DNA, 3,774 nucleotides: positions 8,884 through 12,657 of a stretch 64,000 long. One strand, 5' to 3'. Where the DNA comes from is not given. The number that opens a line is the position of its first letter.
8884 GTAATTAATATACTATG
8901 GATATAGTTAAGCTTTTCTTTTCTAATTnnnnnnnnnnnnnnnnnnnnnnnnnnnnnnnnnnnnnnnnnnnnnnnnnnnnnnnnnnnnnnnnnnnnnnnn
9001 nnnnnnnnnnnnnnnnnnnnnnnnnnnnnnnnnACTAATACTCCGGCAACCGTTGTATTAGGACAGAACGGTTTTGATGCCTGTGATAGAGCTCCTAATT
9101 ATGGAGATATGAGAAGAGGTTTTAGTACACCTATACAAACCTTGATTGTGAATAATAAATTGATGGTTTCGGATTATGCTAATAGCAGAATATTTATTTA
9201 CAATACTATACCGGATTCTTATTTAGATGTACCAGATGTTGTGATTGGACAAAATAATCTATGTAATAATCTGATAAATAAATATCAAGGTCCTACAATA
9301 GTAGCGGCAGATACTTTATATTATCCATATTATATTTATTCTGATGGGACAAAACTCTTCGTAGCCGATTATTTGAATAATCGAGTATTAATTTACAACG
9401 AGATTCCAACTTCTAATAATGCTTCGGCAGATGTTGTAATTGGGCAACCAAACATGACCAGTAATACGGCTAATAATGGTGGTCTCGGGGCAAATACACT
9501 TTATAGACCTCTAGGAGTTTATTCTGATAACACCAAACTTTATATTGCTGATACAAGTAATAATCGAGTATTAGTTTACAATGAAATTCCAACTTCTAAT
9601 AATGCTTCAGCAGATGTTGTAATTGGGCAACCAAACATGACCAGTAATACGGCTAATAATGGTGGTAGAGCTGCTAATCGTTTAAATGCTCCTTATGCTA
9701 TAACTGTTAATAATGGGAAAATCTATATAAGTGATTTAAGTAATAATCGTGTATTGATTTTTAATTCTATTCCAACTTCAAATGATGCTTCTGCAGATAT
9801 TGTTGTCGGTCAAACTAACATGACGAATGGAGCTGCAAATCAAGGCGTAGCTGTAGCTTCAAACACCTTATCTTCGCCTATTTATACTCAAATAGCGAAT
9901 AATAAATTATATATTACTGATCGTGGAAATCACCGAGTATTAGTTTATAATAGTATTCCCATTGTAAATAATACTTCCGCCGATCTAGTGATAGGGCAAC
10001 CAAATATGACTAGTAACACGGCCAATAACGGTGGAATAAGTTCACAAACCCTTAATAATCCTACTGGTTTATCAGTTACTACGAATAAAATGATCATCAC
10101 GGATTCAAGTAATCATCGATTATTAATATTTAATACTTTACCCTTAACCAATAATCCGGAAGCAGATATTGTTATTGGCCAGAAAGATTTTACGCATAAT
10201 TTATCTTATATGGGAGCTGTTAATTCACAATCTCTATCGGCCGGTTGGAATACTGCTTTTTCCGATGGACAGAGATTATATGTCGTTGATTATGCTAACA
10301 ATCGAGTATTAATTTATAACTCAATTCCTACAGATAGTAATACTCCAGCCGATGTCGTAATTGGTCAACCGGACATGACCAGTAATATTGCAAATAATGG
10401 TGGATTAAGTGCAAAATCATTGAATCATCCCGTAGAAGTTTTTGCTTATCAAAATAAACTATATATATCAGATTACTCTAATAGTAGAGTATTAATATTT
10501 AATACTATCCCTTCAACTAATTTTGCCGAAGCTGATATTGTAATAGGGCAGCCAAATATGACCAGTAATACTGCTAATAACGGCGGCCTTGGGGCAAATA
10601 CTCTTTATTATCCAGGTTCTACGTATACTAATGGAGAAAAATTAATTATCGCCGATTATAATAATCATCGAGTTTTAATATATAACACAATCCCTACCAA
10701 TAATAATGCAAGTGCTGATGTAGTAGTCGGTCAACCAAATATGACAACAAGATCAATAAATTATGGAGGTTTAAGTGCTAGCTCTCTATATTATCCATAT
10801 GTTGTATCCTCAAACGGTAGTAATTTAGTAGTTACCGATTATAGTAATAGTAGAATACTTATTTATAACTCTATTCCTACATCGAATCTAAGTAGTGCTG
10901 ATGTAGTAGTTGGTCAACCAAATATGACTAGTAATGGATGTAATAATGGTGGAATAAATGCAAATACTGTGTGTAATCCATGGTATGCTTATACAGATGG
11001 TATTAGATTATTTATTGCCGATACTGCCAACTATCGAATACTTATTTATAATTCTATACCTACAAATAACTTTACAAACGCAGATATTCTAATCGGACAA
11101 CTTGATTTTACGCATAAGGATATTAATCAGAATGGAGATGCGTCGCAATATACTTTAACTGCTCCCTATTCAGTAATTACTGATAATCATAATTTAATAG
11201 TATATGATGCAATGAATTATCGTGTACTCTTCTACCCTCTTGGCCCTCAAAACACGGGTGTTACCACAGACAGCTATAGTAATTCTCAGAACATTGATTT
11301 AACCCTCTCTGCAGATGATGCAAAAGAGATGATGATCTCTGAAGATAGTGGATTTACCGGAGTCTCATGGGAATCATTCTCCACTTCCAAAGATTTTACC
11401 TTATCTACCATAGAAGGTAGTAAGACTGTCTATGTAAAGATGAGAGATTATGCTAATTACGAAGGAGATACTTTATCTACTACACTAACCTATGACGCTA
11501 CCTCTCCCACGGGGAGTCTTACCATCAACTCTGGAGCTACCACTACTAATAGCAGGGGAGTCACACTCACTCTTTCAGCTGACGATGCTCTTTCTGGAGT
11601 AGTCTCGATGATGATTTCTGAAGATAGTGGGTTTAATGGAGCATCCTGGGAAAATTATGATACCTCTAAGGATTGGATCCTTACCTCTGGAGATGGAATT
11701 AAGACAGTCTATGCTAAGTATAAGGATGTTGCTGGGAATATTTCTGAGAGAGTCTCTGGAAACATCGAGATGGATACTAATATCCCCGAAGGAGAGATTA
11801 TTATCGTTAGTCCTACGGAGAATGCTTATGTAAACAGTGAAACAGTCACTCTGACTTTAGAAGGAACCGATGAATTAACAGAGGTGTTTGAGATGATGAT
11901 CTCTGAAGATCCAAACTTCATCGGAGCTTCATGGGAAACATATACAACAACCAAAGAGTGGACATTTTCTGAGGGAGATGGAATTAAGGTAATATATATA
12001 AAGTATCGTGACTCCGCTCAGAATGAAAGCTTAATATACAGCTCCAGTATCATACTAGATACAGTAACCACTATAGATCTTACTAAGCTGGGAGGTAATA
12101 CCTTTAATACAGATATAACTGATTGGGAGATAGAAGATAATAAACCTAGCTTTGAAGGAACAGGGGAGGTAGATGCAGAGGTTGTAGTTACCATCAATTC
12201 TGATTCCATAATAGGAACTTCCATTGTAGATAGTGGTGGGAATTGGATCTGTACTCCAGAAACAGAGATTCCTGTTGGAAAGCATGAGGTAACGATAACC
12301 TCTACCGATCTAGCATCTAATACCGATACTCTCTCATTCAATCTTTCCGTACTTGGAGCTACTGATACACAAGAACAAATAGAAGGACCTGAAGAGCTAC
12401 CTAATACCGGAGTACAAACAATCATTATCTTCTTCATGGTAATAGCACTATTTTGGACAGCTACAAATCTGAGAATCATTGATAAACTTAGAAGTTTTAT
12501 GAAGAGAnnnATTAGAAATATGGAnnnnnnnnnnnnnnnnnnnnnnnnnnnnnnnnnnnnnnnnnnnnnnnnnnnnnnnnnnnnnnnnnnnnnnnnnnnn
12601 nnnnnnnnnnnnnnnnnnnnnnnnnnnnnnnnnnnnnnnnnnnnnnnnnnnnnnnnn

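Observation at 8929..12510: Giant NHL-propeller / Ig-repeat LPXTG protein located immediately downstream of its probable sortase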

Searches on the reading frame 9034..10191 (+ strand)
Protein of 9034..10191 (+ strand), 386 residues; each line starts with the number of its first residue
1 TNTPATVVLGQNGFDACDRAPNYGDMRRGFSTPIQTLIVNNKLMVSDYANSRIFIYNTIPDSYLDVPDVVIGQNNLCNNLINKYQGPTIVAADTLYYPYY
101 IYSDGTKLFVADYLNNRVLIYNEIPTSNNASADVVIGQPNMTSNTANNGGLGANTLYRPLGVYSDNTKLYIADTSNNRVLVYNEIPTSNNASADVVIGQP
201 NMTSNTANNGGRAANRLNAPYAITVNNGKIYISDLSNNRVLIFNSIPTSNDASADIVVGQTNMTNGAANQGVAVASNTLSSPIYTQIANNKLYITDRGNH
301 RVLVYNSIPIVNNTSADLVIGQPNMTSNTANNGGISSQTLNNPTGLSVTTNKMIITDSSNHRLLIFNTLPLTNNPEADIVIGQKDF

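Call 46: predict_structure(alignment_id=A2)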
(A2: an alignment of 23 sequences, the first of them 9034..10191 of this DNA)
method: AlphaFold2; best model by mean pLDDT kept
length: 386 residues; sequences in the alignment: 23
mean_pLDDT: 92.7   pTM: 0.91
mean pLDDT of the five models: 92.7, 90.9, 90.3, 88.9, 87.8
residues with pLDDT >= 90: 319; 70-90: 44; 50-70: 22; < 50: 1
segments of 3 or more residues with pLDDT < 50: none
pLDDT, mean of each block of 10 residues (from residue 1): 64 63 71 95 95 95 90 86 73 95 97 97 95 97 93 97 97 98 97 98 94 96 97 98 97 97 93 96 96 98 98 97 96 94 96 96 96 96 87
secondary structure, 60 per line:
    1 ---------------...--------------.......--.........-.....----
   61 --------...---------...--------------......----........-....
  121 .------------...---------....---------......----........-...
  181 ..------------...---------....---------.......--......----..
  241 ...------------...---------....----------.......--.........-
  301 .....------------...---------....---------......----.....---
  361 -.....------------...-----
elements in order: E33-39 E42-47 E52-56 E69-71 E98-103 E108-112 E117-121 E134-136 H146-149 E159-164 E169-173 E178-182 E195-197 H207-210 E220-226 E229-234 E239-243 E256-258 H268-271 E282-288 E291-296 E301-305 E318-320 H330-333 E343-348 E353-357 E362-366 E379-381

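Call 48: fold_search(model_id=the predicted structure, library=pdb)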
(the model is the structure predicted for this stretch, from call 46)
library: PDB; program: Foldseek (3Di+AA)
matches with E <= 10: 1380; with E <= 0.001: 664
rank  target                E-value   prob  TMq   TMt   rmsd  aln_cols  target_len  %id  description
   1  6d69                  1.2e-14  1.00  0.59  0.76   3.7       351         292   18  Crystal Structure of the NHL Repeat Region of D. melanogaster Thin (released 2019-04-24)
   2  7djl_C                1.9e-14  1.00  0.62  0.51   5.2       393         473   17  Structure of four truncated and mutated forms of quenching protein (released 2022-06-08)
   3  7djl_B                2.9e-14  1.00  0.61  0.51   6.3       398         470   16  Structure of four truncated and mutated forms of quenching protein (released 2022-06-08)
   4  6xg7                  3.6e-14  1.00  0.58  0.76   3.9       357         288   16  1.3 A Resolution Structure of the of the NHL Repeat Region of D. melanogaster Thin (released 2020-12-16)
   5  7djj                  1.0e-13  1.00  0.62  0.67   5.1       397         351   16  Structure of four truncated and mutated forms of quenching protein lumenal domains (released 2022-06-08)
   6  8j72_B                1.1e-13  1.00  0.59  0.81   3.5       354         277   17  Crystal structure of mammalian Trim71 in complex with lncRNA Trincr1 (released 2024-03-06)
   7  7djm                  2.2e-13  1.00  0.61  0.52   4.5       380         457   16  Structure of four truncated and mutated forms of quenching protein (released 2022-06-08)
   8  6qsd                  2.9e-13  1.00  0.53  0.79   3.3       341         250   18  Crystal structure of Pizza6S (released 2020-03-18)
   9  7b96_A                3.3e-13  1.00  0.56  0.75   4.6       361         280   17  NHL domain of human TRIM2 (released 2022-01-12)
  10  6i38                  3.5e-13  1.00  0.55  0.81   3.7       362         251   18  Crystal structure of nv2Pizza6-AYW, a circularly permuted designer protein (released 2019-11-20)
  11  7zqg                  4.3e-13  1.00  0.51  0.78   3.3       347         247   18  Crystal structure of Pizza6-KSH-TSH with Silicotungstic Acid (STA) polyoxometalate (released 2023-05-10)
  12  6rej                  4.6e-13  1.00  0.53  0.79   3.4       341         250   19  Crystal structure of Pizza6-SH with Zn2+ (released 2019-07-31)
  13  6i37                  6.4e-13  1.00  0.54  0.80   3.8       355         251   18  Crystal structure of nv1Pizza6-AYW, a circularly permuted designer protein (released 2019-11-20)
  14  7djl_A                6.8e-13  1.00  0.61  0.51   6.3       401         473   16  Structure of four truncated and mutated forms of quenching protein (released 2022-06-08)
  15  6f0t_A                7.2e-13  1.00  0.53  0.79   3.7       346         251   18  Crystal structure of Pizza6-SFW (released 2018-03-21)
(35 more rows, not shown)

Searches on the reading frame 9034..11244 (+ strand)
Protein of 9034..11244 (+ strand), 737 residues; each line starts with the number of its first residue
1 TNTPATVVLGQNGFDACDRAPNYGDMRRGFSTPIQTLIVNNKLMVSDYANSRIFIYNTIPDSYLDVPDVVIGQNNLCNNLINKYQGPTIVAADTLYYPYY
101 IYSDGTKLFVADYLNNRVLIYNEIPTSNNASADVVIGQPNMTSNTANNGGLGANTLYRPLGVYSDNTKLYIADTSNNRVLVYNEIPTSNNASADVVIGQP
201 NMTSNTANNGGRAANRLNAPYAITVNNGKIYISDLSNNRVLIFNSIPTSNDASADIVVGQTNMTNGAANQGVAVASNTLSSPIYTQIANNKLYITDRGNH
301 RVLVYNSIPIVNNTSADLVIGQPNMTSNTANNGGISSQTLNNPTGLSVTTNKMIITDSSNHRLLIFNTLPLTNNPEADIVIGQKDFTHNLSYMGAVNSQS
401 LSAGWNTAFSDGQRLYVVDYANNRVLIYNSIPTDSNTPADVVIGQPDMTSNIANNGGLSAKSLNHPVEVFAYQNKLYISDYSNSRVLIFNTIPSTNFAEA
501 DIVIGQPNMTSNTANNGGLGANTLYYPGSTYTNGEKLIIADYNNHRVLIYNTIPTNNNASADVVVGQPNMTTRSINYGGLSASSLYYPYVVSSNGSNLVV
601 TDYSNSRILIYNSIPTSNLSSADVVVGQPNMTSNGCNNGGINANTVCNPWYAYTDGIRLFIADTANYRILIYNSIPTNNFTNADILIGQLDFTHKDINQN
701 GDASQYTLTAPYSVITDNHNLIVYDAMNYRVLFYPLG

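Call 40: search_solved_structures(query=window:9034-11244:+, max_evalue=0.001)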
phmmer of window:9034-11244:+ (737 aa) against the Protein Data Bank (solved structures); distinct sequences matched with E-value up to 0.001: 8.
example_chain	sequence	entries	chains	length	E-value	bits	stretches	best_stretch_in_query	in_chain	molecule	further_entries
6g7w_A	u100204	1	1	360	1.7e-07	33.3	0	288-364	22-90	NHL repeat-containing protein 2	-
8j72_A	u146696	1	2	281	2e-07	33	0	149-183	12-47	E3 ubiquitin-protein ligase TRIM71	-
6d69_A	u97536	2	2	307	4.3e-07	31.9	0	170-245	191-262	NHL Repeat Region of D. melanogaster Thin | Thin, isoform D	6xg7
9jur_A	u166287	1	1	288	6.3e-07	31.4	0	198-244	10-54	E3 ubiquitin-protein ligase TRIM71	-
6gc1_A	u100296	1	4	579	7.2e-07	31.2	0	288-364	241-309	NHL repeat-containing protein 2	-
7qrx_A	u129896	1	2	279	1.2e-06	30.4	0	211-244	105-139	E3 ubiquitin-protein ligase TRIM71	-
6fpt_A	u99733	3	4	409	1.5e-05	26.8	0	147-183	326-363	E3 ubiquitin-protein ligase TRIM71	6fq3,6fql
7qrw_A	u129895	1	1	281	0.00021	23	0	557-612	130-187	Isoform 4 of Tripartite motif-containing protein 3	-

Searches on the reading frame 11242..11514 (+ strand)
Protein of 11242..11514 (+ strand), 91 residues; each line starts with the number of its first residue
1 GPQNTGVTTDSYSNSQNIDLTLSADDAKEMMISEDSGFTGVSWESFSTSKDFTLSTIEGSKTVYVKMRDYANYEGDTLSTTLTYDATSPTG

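Call 35: search_protein_families(library=pfam, proteins=[window:11242-11514:+], max_evalue=10)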
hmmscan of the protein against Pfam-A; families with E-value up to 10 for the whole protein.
seq(91 aa): 2 families
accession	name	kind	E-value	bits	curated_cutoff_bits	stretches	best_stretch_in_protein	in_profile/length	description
PF21241.2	UvsW_N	-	0.15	12.9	25.3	1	50-77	7-34/81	DNA helicase UvsW, N-terminal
PF05751.16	FixH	-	0.17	12.3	23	1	7-29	38-60/150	FixH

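Call 93: search_protein_families(library=ncbifam, proteins=[window:11242-11514:+], max_evalue=1)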
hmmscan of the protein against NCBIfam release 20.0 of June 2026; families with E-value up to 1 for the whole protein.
seq(91 aa): 0 families

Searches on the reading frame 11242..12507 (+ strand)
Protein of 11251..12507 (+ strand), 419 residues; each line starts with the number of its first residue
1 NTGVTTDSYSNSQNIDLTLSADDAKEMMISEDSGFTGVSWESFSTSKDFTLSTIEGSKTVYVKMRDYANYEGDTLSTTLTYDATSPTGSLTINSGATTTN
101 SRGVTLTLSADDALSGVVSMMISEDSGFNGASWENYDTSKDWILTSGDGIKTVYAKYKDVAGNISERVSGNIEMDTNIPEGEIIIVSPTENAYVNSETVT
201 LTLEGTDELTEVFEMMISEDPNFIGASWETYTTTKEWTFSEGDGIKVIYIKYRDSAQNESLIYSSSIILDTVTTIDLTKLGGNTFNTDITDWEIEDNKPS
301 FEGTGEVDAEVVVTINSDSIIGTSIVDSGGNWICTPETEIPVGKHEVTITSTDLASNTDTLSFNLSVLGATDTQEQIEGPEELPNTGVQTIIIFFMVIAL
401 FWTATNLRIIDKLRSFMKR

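Call 36: search_solved_structures(query=window:11242-12357:+, max_evalue=1)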
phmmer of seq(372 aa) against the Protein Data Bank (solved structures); distinct sequences matched with E-value up to 1: 1.
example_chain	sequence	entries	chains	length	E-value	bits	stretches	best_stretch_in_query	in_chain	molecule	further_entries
8fg8_A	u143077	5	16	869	0.18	13.9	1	40-159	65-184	Glucosyltransferase-I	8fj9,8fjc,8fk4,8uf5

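Call 66: find_related_loci(query=window:11251-12507:+, collection=metagenome_contigs, flank=10000)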
Query window:11251-12507:+ (419 aa) in metagenome_contigs; peptide patterns used: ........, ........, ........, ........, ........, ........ (x = any residue, [..] = any of these).
81 stretches matched a pattern, but none encodes a relative of the query by tblastn (E <= 1e-3).

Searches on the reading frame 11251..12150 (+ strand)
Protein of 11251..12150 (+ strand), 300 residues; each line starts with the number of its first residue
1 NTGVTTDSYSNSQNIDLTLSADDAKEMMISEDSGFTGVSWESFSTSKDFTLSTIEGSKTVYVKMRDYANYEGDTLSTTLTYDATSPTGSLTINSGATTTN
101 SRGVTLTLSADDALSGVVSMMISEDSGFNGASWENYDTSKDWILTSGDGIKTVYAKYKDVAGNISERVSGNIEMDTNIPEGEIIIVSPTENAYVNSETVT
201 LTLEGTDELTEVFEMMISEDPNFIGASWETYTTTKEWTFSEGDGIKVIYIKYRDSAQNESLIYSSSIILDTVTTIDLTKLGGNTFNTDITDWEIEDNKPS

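Call 69: find_related_loci(query=A5, collection=metagenome_contigs, flank=10000)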
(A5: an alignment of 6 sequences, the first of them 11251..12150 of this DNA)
Query A5 (300 aa) in metagenome_contigs; peptide patterns used: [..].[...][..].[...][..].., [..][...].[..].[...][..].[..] (x = any residue, [..] = any of these).
424 stretches matched a pattern; 244 encode a relative of the query (tblastn E <= 1e-3); the best 80 are kept; 80 distinct loci.
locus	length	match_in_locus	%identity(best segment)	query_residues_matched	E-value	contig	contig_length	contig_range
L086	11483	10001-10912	61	1-300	5e-113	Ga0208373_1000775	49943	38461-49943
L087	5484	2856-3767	61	1-300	1e-112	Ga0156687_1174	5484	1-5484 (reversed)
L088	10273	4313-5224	61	1-300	2e-112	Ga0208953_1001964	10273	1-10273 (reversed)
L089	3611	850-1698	49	1-281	3e-76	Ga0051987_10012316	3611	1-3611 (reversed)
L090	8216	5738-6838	48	5-276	2e-70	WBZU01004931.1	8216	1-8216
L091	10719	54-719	57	5-300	4e-70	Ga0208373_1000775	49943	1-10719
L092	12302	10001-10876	49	26-271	6e-65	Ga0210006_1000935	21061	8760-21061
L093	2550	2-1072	43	7-290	1e-62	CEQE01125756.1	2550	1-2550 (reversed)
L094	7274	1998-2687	54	26-299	3e-60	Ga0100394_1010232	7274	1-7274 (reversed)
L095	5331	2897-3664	44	14-277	9e-52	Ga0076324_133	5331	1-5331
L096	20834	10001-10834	42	1-299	1e-51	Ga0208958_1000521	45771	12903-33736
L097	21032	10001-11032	43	14-277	2e-51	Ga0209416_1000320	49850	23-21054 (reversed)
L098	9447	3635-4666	43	14-277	2e-51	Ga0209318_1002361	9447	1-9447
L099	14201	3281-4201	38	8-271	1e-51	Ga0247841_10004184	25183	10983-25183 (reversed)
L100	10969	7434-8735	41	7-282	2e-51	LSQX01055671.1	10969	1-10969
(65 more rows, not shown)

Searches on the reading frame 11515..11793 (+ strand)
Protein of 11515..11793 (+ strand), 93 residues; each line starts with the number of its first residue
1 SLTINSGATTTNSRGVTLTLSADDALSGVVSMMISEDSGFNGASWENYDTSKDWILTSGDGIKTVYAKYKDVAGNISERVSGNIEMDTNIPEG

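Call 35: search_protein_families(library=pfam, proteins=[window:11515-11793:+], max_evalue=10)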
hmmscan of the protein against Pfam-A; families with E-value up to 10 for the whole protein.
seq(93 aa): 3 families
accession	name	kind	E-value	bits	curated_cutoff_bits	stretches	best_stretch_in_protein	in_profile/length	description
PF19077.6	Big_13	-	0.0018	19.2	27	1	10-88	23-102/102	Bacterial Ig-like domain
PF24893.1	DUF7743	-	0.025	14.7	27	1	10-74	16-69/120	Domain of unknown function (DUF7743)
PF17957.7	Big_7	-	0.1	13.7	24.1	1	6-57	10-59/70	Bacterial Ig domain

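Call 93: search_protein_families(library=ncbifam, proteins=[window:11515-11793:+], max_evalue=1)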
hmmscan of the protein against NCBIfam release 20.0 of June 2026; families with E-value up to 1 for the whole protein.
seq(93 aa): 2 families
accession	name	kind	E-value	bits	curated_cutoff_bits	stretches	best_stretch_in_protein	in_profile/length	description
NF047446.1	barrel_OmpL47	domain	2.1e-07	31.3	40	1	16-82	5-64/68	OmpL47-type beta-barrel domain-containing protein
NF047441.1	Lepto_OmpL47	equivalog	0.0011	18.6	250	1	12-92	254-328/336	multi-beta-barrel domain surface protein OmpL47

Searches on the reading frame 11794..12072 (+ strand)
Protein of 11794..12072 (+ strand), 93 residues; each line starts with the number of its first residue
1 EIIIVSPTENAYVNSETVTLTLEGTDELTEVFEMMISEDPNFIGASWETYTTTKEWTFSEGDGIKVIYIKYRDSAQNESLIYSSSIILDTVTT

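Call 35: search_protein_families(library=pfam, proteins=[window:11794-12072:+], max_evalue=10)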
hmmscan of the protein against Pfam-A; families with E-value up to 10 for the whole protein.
seq(93 aa): 2 families
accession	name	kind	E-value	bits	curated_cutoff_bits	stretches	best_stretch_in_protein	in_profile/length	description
PF17957.7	Big_7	-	0.0026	18.8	24.1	1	3-58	4-58/70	Bacterial Ig domain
PF09136.16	Glucodextran_B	-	0.16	12.3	27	1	2-28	3-29/83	Glucodextranase, domain B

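Call 93: search_protein_families(library=ncbifam, proteins=[window:11794-12072:+], max_evalue=1)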
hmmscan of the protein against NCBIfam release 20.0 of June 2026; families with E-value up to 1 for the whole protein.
seq(93 aa): 2 families
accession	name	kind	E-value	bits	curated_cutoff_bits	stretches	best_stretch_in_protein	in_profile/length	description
NF047446.1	barrel_OmpL47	domain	0.011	16.2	40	1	12-81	1-61/68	OmpL47-type beta-barrel domain-containing protein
TIGR00677.1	fadh2_euk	equivalog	0.059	12.7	310.05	1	21-58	11-48/281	methylenetetrahydrofolate reductase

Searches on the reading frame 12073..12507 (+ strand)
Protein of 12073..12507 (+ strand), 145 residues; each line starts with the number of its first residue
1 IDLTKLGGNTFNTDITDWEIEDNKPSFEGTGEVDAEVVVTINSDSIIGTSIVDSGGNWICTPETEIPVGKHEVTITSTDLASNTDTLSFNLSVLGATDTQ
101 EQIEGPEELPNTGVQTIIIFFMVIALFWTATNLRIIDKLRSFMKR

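Call 35: search_protein_families(library=pfam, proteins=[window:12073-12507:+], max_evalue=10)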
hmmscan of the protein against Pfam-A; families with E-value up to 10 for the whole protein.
seq(145 aa): 3 families
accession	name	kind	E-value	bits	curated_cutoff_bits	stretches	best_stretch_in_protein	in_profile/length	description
PF19077.6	Big_13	-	4.9e-11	43.5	27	1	16-92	20-99/102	Bacterial Ig-like domain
PF17936.7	Big_6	-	9e-07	29.5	27.6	1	16-84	6-73/83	Bacterial Ig domain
PF02494.22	HYR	-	0.0077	17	21.7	1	61-92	49-80/81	HYR domain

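Call 80: find_homologous_proteins(query=window:12127-12507:+, max_evalue=0.001)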
Query seq(127 aa): 6 candidates shared short words with the query, none scored E <= 0.001.

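Call 93: search_protein_families(library=ncbifam, proteins=[window:12073-12507:+], max_evalue=1)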
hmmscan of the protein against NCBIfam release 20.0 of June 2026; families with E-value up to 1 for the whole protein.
seq(145 aa): 2 families
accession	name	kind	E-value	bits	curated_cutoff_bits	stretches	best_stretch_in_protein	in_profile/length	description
NF040520.1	Ig_like_BLP2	equivalog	9.4e-10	37.3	750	1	19-93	534-609/730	Ig-like repeat protein Blp2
NF033510.3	Ca_tandemer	repeat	3.6e-08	33.7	50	1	11-84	19-95/96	Ca2+-stabilized repeat-containing adhesin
